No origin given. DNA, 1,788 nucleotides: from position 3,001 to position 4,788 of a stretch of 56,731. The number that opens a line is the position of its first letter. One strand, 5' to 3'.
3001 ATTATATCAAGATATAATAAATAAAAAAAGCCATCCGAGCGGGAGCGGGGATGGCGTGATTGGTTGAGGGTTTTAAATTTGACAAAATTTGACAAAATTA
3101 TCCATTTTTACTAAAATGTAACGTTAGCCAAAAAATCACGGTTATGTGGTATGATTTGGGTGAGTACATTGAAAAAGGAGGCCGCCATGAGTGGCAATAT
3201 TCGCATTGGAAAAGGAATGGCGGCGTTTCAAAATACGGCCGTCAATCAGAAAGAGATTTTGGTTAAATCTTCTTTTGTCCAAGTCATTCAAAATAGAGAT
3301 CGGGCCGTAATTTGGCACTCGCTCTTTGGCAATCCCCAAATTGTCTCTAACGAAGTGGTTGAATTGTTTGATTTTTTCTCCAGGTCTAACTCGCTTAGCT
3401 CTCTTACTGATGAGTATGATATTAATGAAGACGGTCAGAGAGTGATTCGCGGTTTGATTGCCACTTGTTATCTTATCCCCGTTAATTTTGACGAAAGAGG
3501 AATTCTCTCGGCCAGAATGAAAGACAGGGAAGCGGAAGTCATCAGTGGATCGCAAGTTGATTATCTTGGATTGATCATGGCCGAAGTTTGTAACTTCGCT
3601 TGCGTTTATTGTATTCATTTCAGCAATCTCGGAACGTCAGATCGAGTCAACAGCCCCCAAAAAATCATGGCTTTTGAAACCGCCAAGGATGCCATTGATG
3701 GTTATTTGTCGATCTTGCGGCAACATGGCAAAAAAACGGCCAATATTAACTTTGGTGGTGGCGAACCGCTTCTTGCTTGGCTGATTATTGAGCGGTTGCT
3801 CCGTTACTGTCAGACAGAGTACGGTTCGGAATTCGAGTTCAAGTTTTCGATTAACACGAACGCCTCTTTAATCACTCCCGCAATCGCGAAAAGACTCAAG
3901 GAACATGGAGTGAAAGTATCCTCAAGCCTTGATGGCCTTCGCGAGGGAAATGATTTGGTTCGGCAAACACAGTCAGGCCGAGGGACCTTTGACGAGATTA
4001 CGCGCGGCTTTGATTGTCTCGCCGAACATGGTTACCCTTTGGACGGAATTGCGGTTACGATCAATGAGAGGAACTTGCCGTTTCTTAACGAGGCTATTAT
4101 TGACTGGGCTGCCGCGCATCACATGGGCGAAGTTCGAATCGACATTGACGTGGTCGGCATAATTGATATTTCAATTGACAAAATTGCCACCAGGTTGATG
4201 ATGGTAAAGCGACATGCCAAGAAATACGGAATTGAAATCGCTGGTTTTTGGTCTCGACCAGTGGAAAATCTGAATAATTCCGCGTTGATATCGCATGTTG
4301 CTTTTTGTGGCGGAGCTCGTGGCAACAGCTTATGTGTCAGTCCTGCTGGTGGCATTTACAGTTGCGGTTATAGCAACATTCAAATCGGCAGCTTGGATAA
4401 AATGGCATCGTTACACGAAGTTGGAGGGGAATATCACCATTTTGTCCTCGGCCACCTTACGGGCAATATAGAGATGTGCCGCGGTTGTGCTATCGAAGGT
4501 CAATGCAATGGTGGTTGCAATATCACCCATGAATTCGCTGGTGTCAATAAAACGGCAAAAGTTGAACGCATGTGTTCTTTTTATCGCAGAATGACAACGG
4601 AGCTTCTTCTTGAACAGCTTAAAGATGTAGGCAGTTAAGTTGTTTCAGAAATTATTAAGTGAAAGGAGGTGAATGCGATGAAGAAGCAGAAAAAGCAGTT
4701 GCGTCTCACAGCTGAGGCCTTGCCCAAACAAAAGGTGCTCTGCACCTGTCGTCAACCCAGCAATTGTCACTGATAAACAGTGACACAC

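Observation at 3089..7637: Unannotated 31-aa Cys-rich peptide gene directly after a radical SAM/SPASM enzyme: candidate novel thioether-type RiPP locus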

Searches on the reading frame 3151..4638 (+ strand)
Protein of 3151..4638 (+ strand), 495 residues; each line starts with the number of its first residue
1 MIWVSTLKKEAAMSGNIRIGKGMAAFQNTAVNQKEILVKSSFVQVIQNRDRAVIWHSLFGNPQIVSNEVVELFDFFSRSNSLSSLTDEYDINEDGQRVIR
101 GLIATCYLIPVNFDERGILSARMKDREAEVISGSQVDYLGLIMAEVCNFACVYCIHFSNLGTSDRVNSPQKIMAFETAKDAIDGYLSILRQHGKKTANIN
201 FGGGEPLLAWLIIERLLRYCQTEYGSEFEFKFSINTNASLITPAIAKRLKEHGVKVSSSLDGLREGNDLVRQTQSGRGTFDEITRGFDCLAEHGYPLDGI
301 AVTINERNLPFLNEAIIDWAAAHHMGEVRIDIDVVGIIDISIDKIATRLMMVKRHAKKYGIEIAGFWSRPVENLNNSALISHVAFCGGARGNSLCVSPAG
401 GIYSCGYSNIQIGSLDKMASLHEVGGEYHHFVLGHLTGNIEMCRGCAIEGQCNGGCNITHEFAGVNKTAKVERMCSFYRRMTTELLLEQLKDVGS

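Call 3: search_protein_families(library=pfam, proteins=[window:3151-4638:+], max_evalue=0.01)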
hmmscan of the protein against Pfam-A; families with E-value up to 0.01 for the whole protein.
window:3151-4638:+ (495 aa): 1 family
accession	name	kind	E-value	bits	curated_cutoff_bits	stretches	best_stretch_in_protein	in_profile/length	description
PF04055.27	Radical_SAM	-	1.4e-16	61.5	29.5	1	142-302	2-150/166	Radical SAM superfamily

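Call 4: search_protein_families(library=ncbifam, proteins=[window:3151-4638:+], max_evalue=0.01)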
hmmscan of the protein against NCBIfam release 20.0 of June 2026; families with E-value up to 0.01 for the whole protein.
window:3151-4638:+ (495 aa): 55 families (the best 25 are shown)
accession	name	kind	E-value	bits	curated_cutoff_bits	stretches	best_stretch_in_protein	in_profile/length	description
NF047865.1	rSAM_PapB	equivalog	1.6e-33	116.4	340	1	137-462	3-322/330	PapB family radical SAM/SPASM ranthipeptide maturase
TIGR04064.1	rSAM_nif11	equivalog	4.7e-28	98.1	518.7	1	126-290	67-224/459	nif11-like peptide radical SAM maturase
TIGR03942.1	sulfatase_rSAM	equivalog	1.1e-27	97.1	349.45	2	145-306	9-163/363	anaerobic sulfatase maturase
TIGR03974.1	rSAM_six_Cys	equivalog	4.2e-25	88.5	425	1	133-477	93-437/451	thioether cross-link-forming SCIFF peptide maturase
TIGR04068.1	rSAM_ocin_clost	equivalog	1.3e-24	86.9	500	1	129-286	76-228/462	Cys-rich peptide radical SAM maturase CcpM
TIGR03906.1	quino_hemo_SAM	equivalog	9.9e-23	80.5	453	1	131-287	88-238/467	quinohemoprotein amine dehydrogenase maturation protein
NF041298.1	rSAM_mat_DynA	equivalog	1.4e-22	80.2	450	1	145-320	9-174/356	dynobactin maturation radical SAM/SPASM protein DynA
NF040492.1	not_ScfB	exception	6.9e-22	77.9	855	1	139-463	97-423/450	ScfB-related radical SAM/SPASM orphan maturase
NF035951.1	rSAM_RumMC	equivalog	8.2e-22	77.5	720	1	121-292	96-261/510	RumMC family radical SAM sactipeptide maturase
NF038107.1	rSAM_NF038107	equivalog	9.2e-22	77.4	600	1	85-458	37-402/444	Cys-every-fifth radical SAM/SPASM peptide maturase CefB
NF041707.1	rSAM_YhhB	equivalog_domain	1.2e-21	77.1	445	1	143-293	8-155/369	cyclophane-forming radical SAM/SPASM peptide maturase YhhB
TIGR03978.1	rSAM_paired_1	equivalog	7.2e-21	74.5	370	1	117-315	65-253/466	His-Xaa-Ser system radical SAM maturase HxsB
TIGR04463.1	rSAM_vs_C_rich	equivalog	3.1e-20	72.4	525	1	47-493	7-431/438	TIGR04463 family radical SAM/SPASM RiPP maturase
TIGR04163.1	rSAM_cobopep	equivalog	1e-19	70.6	375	1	144-323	71-238/428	peptide-modifying radical SAM enzyme CbpB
TIGR04269.1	SAM_SPASM_FxsB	subfamily_domain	7.8e-19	67.9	370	1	143-310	8-176/363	FxsB family cyclophane-forming radical SAM/SPASM peptide maturase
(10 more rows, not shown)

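Call 5: find_homologous_proteins(query=window:3151-4638:+, max_evalue=0.00001)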
Query window:3151-4638:+ (495 aa): 390 proteins with E <= 0.00001 among 7694 candidates; the best 120 are listed.
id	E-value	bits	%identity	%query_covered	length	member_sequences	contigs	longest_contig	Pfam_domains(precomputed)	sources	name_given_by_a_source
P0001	0.0e+0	1103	100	98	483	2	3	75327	PF04055.28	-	-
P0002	4.2e-197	674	61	94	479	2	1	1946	PF04055.28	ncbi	-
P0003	1.0e-196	673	60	94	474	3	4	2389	PF04055.28,PF13353.12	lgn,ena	-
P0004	1.8e-196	672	61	94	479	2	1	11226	PF04055.28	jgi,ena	-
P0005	3.0e-196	671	61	93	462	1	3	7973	PF04055.28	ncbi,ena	ncbi:MAG: radical SAM protein [Patescibacteria group bacterium]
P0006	1.1e-195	669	60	93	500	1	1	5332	PF04055.28,PF13353.12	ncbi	-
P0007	1.2e-195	669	61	91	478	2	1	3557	PF04055.28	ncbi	-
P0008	7.2e-194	663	60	93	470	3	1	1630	PF04055.28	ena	-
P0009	1.0e-193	663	61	91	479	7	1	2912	PF04055.28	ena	-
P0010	7.5e-193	660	58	93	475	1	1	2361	PF04055.28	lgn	-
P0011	9.7e-192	656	60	94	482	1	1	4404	PF04055.28,PF13353.12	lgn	-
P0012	2.2e-191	655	60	93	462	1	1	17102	PF04055.28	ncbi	ncbi:MAG: radical SAM protein [Patescibacteria group bacterium]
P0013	8.0e-190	650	59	93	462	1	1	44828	PF04055.28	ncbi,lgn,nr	ncbi:MAG: radical SAM protein [Candidatus Azambacteria bacterium]|nr:radical SAM protein [Candidatus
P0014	2.1e-189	648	58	93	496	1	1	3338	PF04055.28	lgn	-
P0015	3.3e-189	648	59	94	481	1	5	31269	PF04055.28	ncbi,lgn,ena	-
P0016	1.3e-188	646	58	93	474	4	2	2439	PF04055.28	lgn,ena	-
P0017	4.1e-188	644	57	94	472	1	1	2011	PF04055.28,PF13353.12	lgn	-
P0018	1.2e-187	643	59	91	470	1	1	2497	PF04055.28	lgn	-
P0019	1.3e-187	643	58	94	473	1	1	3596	PF04055.28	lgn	-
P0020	2.1e-187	642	58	92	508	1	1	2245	PF04055.28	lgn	-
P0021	6.6e-187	640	60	93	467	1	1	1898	PF04055.28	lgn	-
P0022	1.5e-186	639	59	92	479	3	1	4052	PF04055.28,PF13353.12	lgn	-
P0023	2.3e-186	638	58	94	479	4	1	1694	PF04055.28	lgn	-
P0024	3.4e-186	638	59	94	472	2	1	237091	PF04055.28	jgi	jgi:uncharacterized protein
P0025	6.7e-186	637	58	94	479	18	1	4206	PF04055.28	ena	-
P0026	3.1e-185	635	59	92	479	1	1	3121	PF04055.28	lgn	-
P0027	3.8e-185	634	58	93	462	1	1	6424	PF04055.28,PF13353.12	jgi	-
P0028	5.0e-185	634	58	93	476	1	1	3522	PF04055.28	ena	-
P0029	6.4e-185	634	60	92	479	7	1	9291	PF04055.28,PF13353.12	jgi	-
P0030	1.7e-184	632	58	94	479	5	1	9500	PF04055.28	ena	-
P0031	2.0e-184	632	56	94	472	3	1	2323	PF04055.28,PF13353.12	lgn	-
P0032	2.4e-184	632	57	94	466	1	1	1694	PF04055.28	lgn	-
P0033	2.5e-184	632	56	94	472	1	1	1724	PF04055.28,PF13353.12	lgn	-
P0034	3.3e-184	631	56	93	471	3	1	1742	PF04055.28,PF13353.12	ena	-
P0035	7.4e-184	630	59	92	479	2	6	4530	PF04055.28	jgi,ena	-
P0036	8.8e-184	630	57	93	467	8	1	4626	PF04055.28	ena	-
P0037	1.3e-183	629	57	94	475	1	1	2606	PF04055.28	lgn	-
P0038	1.3e-183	629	58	92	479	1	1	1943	PF04055.28,PF13353.12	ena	-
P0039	2.7e-183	628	60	92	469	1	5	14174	PF04055.28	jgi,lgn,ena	-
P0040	2.7e-183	628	58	93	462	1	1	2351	PF04055.28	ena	-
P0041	3.4e-183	628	59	92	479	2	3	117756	PF04055.28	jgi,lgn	jgi:uncharacterized protein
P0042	3.7e-183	628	57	94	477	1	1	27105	PF04055.28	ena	-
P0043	3.7e-183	628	57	94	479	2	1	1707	PF04055.28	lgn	-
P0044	3.9e-183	628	58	94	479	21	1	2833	PF04055.28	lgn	-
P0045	4.0e-183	628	57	94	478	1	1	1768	PF04055.28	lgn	-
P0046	4.2e-183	628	58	94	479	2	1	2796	PF04055.28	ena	-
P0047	4.8e-183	627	57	94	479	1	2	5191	PF04055.28,PF13353.12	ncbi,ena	-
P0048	5.6e-183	627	57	94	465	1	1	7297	PF04055.28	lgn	-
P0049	9.2e-183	627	56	94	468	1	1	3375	PF04055.28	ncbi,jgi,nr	ncbi:MAG: hypothetical protein ACD_36C00170G0001 [uncultured bacterium]|nr:MAG: hypothetical protein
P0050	1.3e-182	626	55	94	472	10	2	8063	PF04055.28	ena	-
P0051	1.5e-182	626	58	93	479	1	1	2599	PF04055.28,PF13353.12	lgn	-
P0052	1.6e-182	626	58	94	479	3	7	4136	PF04055.28,PF13353.12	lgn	-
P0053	1.9e-182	625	58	92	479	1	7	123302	PF04055.28,PF13353.12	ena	-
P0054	2.1e-182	625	58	94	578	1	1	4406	PF04055.28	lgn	-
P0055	2.1e-182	625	57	94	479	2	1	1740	PF04055.28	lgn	-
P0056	2.7e-182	625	56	94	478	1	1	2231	PF04055.28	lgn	-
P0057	3.9e-182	624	59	92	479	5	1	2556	PF04055.28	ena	-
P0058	4.1e-182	624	58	92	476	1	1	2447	PF04055.28,PF13353.12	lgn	-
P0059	4.7e-182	624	58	94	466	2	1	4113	PF04055.28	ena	-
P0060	5.5e-182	624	58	93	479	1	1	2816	PF04055.28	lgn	-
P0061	8.5e-182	623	58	92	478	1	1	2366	PF04055.28,PF13353.12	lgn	-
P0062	9.9e-182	623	59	92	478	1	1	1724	PF04055.28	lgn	-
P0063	1.1e-181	623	58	92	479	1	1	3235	PF04055.28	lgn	-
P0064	1.2e-181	623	57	94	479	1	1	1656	PF04055.28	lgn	-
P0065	1.7e-181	622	57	94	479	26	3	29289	PF04055.28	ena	-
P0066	2.3e-181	622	59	92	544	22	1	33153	PF04055.28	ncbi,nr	ncbi:MAG: hypothetical protein AUK17_02910 [Parcubacteria group bacterium CG2_30_44_18]|nr:MAG: hypo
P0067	2.6e-181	622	58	93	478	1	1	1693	PF04055.28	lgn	-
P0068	3.0e-181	622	59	92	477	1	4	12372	PF04055.28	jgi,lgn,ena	-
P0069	3.1e-181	621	57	94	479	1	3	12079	PF04055.28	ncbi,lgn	-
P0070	3.6e-181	621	57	94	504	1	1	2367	PF04055.28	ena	-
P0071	4.9e-181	621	59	92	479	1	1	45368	PF04055.28,PF13353.12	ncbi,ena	-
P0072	5.4e-181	621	57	94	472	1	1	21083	PF04055.28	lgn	-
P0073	5.4e-181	621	58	94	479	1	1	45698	PF04055.28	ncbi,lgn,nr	ncbi:MAG: Elp3 protein [Candidatus Magasanikbacteria bacterium]|nr:Elp3 protein [Candidatus Magasani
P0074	5.7e-181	621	57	93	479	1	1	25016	PF04055.28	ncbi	-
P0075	6.1e-181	621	58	94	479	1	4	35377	PF04055.28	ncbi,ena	-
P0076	7.4e-181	620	57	94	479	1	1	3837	PF04055.28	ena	-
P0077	7.8e-181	620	57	95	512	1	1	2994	PF04055.28,PF13353.12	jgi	-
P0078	1.2e-180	620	57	93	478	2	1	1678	PF04055.28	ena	-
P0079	1.6e-180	619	57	93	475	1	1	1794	PF04055.28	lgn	-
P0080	1.7e-180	619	57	94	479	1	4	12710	PF04055.28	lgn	-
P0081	2.7e-180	618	57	92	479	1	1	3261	PF04055.28,PF13353.12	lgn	-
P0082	2.9e-180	618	56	94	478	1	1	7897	PF04055.28,PF13353.12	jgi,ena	-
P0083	4.4e-180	618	56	94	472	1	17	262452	PF04055.28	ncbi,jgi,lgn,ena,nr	ncbi:MAG: arylsulfatase regulator (Fe-S oxidoreductase) [Parcubacteria group bacterium GW2011_GWA1_4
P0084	5.4e-180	617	57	94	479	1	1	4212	PF04055.28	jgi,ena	-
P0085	8.3e-180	617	58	92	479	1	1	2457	PF04055.28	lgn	-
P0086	1.4e-179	616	57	92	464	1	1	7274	PF04055.28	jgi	jgi:uncharacterized protein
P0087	1.7e-179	616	57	94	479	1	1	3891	PF04055.28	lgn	-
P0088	2.0e-179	615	56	94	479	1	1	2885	PF04055.28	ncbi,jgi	jgi:uncharacterized protein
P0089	2.0e-179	615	58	94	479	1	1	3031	PF04055.28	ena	-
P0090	2.7e-179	615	57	92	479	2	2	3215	PF04055.28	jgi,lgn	-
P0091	2.7e-179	615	57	94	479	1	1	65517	PF04055.28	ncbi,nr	ncbi:MAG: radical SAM protein [Candidatus Brennerbacteria bacterium]|nr:radical SAM protein [Candida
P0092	4.3e-179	614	57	94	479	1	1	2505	PF04055.28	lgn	-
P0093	5.8e-179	614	56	93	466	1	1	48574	PF04055.28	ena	-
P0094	6.6e-179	614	57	94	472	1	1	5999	PF04055.28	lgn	-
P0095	7.3e-179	614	57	94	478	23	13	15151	PF04055.28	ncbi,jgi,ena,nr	ncbi:MAG: arylsulfatase regulator (Fe-S oxidoreductase) [Parcubacteria group bacterium GW2011_GWB1_4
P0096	7.7e-179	614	58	89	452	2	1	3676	PF04055.28,PF13353.12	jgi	jgi:uncharacterized protein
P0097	8.0e-179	614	58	92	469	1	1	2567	PF04055.28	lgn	-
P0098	1.1e-178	613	57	94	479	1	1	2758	PF04055.28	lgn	-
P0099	1.5e-178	613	57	94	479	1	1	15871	PF04055.28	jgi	jgi:uncharacterized protein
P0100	1.7e-178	612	55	94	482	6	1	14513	PF04055.28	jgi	-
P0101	3.0e-178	612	57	93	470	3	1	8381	PF04055.28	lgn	-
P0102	3.3e-178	611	56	92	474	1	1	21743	PF04055.28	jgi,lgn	jgi:uncharacterized protein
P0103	1.0e-177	610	57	94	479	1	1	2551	PF04055.28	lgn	-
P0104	1.2e-177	610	57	93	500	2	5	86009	PF04055.28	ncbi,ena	ncbi:MAG: radical SAM protein [Patescibacteria group bacterium]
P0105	1.4e-177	609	56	94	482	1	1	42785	PF04055.28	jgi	jgi:uncharacterized protein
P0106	1.5e-177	609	57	92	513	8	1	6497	PF04055.28,PF13353.12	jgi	jgi:uncharacterized protein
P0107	2.0e-177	609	56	90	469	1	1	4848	PF04055.28,PF13353.12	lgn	-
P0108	2.8e-177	608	56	93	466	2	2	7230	PF04055.28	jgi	-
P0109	2.9e-177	608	56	92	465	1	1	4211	PF04055.28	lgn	-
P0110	3.2e-177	608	57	92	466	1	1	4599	PF04055.28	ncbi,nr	ncbi:radical SAM protein [Candidatus Peregrinibacteria bacterium]|nr:radical SAM protein [Candidatus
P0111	3.3e-177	608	56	93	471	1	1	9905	PF04055.28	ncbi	-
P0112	3.4e-177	608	58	94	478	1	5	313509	PF04055.28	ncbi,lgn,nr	ncbi:radical SAM protein [Candidatus Uhrbacteria bacterium]|nr:radical SAM protein [Candidatus Uhrba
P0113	3.8e-177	608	57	94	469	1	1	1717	PF04055.28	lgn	-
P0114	8.9e-177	607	56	93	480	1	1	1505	PF04055.28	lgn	-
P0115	1.3e-176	606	57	89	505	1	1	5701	PF04055.28,PF13353.12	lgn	-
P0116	2.1e-176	606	58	92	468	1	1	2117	PF04055.28,PF13353.12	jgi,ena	-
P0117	2.4e-176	605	57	92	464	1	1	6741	PF04055.28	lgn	-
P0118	2.8e-176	605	57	92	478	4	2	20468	PF04055.28,PF13353.12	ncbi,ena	-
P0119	5.0e-176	604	57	93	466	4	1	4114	PF04055.28,PF13353.12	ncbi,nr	ncbi:radical SAM protein [Candidatus Saccharibacteria bacterium]|nr:radical SAM protein [Candidatus 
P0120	5.2e-176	604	57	92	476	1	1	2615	PF04055.28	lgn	-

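Call 8: find_related_loci(query=A1, collection=genome_contigs, flank=6000)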
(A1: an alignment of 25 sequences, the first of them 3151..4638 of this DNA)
Query A1 (495 aa) in genome_contigs; peptide patterns used: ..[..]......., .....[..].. (x = any residue, [..] = any of these).
93 stretches matched a pattern; 67 encode a relative of the query (tblastn E <= 1e-3); 66 distinct loci.
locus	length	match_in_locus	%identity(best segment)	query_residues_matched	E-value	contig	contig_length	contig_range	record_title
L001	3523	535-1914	61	31-490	0e+0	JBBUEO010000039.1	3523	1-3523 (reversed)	MAG: Patescibacteria group bacterium isolate H43-bin058_1 H43_bin058_1_000000000039, whole genome shotgun sequence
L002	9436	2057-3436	60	31-490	0e+0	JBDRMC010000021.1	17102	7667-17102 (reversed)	MAG: Patescibacteria group bacterium isolate MEGAHIT-group-1.814 k141_873555, whole genome shotgun sequence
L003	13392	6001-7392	59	27-490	0e+0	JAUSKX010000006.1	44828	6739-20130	MAG: Candidatus Azambacteria bacterium isolate E14_metabat.bin.84 E14_k141_33327, whole genome shotgun sequence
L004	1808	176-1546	59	37-493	0e+0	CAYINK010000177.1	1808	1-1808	MAG TPA_asm: uncultured Gammaproteobacteria bacterium isolate ERP119705_co25_345 genome assembly, contig: NODE_161689_le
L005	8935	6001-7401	59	29-495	0e+0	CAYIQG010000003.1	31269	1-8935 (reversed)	MAG TPA_asm: uncultured Candidatus Saccharibacteria bacterium isolate ERP119705_co3_300 genome assembly, contig: NODE_15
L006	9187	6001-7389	57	30-493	0e+0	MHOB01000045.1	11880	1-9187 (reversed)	MAG: Candidatus Ryanbacteria bacterium RIFCSPLOWO2_12_FULL_47_9c rifcsplowo2_12_scaffold_31774, whole genome shotgun seq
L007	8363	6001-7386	58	30-492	0e+0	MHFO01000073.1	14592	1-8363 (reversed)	MAG: Omnitrophica bacterium RIFCSPLOWO2_01_FULL_50_24 rifcsplowo2_01_scaffold_63752, whole genome shotgun sequence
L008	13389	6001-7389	57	33-495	0e+0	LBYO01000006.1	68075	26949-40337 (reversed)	MAG: Parcubacteria group bacterium GW2011_GWA1_40_21 UT90_C0006, whole genome shotgun sequence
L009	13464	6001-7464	55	18-495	0e+0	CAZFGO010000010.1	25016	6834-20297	MAG TPA_asm: uncultured Gammaproteobacteria bacterium isolate SRP093762_co1_14 genome assembly, contig: NODE_1195_length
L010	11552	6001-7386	58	30-492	0e+0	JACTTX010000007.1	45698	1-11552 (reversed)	MAG: Candidatus Magasanikiibacteriota bacterium isolate B4_bin.18 scaffold_241, whole genome shotgun sequence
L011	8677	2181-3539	59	38-491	0e+0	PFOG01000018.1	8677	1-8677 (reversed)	MAG: Candidatus Portnoybacteria bacterium CG_4_10_14_0_2_um_filter_44_20 CG_4_10_14_0.2_scaffold_4670_c, whole genome sh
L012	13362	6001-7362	59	38-492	0e+0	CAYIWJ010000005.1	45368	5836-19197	MAG TPA_asm: uncultured Candidatus Saccharibacteria bacterium isolate ERP119705_co3_785 genome assembly, contig: NODE_70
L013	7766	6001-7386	57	30-492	0e+0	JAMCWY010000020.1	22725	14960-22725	MAG: Patescibacteria group bacterium isolate FK_Sedi_B_Bin.466 NODE_7552_length_22725_cov_6.617, whole genome shotgun se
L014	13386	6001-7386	57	30-492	0e+0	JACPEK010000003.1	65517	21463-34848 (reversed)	MAG: Candidatus Brennerbacteria bacterium isolate NC_groundwater_333_Ag_B-0.1um_54_13 GD18-4_B1_scaffold_479377, whole g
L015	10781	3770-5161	55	28-492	0e+0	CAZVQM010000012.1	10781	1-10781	MAG TPA_asm: uncultured Candidatus Saccharibacteria bacterium isolate SRP050083_co1_421 genome assembly, contig: NODE_28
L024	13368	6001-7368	56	35-491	4e-177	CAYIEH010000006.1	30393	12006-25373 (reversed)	MAG TPA_asm: uncultured Candidatus Saccharibacteria bacterium isolate ERP119705_co18_240 genome assembly, contig: NODE_1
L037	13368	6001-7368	53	35-491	2e-162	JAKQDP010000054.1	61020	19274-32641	MAG: bacterium isolate USDE_maxbin.058 k141_1086664, whole genome shotgun sequence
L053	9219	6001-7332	39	37-490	2e-95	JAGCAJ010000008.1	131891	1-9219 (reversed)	Candidatus Saccharibacteria bacterium isolate RGIG9611 Yak_Duodenum-1__c188723, whole genome shotgun sequence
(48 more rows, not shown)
